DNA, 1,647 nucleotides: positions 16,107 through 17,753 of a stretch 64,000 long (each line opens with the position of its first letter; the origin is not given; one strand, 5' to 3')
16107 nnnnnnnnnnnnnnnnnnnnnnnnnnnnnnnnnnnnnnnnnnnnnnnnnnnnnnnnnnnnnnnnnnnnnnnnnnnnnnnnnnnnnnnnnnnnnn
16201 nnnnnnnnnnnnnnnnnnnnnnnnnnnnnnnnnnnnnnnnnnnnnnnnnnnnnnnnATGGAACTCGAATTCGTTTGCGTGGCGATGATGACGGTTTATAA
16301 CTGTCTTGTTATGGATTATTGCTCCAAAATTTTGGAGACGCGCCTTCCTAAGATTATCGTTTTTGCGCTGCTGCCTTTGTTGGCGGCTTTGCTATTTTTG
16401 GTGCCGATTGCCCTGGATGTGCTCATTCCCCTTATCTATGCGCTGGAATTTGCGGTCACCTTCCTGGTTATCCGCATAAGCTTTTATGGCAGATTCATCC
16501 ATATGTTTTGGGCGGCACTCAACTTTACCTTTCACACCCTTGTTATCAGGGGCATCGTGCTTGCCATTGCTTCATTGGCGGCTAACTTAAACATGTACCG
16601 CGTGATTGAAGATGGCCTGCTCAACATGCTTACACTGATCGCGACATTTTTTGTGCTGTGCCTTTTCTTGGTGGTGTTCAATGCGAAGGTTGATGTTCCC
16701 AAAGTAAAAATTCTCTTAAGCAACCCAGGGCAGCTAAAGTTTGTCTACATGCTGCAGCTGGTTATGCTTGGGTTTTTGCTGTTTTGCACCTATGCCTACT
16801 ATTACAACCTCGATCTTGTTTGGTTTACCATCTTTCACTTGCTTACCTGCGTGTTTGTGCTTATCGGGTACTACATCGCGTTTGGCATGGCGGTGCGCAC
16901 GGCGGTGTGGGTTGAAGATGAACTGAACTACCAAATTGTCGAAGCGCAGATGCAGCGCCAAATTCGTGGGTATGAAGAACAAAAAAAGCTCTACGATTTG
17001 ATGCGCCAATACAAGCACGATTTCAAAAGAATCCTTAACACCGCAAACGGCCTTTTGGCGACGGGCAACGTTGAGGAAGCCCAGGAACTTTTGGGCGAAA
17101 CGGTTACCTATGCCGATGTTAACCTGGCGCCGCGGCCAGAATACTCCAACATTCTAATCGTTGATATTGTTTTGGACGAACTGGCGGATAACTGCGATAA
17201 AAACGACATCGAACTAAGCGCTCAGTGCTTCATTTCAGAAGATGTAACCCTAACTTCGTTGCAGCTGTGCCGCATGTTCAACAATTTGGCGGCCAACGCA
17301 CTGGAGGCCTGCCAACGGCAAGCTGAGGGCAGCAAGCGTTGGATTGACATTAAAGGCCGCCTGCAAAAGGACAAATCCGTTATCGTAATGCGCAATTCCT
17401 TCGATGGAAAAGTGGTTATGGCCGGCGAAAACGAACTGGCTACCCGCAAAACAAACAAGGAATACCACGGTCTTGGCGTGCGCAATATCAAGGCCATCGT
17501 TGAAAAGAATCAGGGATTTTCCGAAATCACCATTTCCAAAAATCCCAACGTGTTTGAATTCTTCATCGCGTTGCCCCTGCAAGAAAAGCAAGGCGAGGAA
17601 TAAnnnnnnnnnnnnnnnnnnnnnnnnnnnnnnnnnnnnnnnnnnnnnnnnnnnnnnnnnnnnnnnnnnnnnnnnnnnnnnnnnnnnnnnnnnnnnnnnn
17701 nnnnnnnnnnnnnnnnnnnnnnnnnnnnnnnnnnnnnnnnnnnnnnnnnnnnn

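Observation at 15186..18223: Peptide-sensing-type kinase/LytTR cassette in which a sortase occupies the slot of the peptide-processing enzyme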

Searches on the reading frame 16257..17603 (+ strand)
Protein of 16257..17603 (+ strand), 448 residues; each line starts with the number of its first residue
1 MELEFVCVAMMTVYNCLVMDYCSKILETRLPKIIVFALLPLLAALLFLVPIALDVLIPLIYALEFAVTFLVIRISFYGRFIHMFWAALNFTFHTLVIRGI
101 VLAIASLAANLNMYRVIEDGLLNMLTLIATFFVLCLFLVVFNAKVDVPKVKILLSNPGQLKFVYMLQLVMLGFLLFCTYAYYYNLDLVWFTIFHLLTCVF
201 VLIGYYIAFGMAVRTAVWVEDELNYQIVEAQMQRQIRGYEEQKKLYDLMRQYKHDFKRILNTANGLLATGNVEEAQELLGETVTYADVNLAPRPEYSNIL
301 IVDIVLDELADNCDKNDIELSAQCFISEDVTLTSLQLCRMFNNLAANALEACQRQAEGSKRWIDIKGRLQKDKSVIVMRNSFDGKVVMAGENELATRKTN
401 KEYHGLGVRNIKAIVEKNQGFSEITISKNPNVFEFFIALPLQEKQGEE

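Call 3: search_protein_families(library=pfam, proteins=[window:16257-17603:+], max_evalue=0.01)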
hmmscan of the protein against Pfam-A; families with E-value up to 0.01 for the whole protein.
window:16257-17603:+ (448 aa): 3 families
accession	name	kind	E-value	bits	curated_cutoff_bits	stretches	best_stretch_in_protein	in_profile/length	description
PF14501.12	HATPase_c_5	-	1.6e-15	57.3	22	1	334-440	3-102/102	GHKL domain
PF14689.11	SPOB_a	-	2.2e-05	24.4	28.1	1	241-285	8-52/62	Sensor_kinase_SpoOB-type, alpha-helical domain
PF02518.31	HATPase_c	-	0.00032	21.5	26.4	1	335-441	4-109/111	Histidine kinase-, DNA gyrase B-, and HSP90-like ATPase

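Call 4: search_protein_families(library=ncbifam, proteins=[window:16257-17603:+], max_evalue=0.01)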
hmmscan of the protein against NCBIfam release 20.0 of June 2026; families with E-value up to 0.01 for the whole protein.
window:16257-17603:+ (448 aa): 1 family
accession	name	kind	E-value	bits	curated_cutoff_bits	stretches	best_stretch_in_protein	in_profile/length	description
NF033091.0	HK_VanS_ACDEFG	equivalog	0.0015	17.7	400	0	314-440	167-293/293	vancomycin resistance histidine kinase VanS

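Call 50: find_related_loci(query=A3, collection=metagenome_contigs, flank=6000)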
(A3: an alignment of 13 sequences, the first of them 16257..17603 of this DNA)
Query A3 (448 aa) in metagenome_contigs; peptide patterns used: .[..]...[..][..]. (x = any residue, [..] = any of these).
71 stretches matched a pattern; 4 encode a relative of the query (tblastn E <= 1e-3); 4 distinct loci.
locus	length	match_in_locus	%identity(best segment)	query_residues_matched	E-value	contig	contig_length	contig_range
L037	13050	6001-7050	24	38-384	2e-23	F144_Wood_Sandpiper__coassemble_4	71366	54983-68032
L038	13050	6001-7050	24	38-384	9e-24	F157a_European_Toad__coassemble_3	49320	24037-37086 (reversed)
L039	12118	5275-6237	21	81-401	3e-22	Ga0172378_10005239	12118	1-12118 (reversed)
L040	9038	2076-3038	21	81-401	2e-22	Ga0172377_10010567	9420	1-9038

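Call 74: search_solved_structures(query=window:16257-17603:+, max_evalue=0.01)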
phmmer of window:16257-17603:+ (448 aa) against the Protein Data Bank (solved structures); distinct sequences matched with E-value up to 0.01: 0.
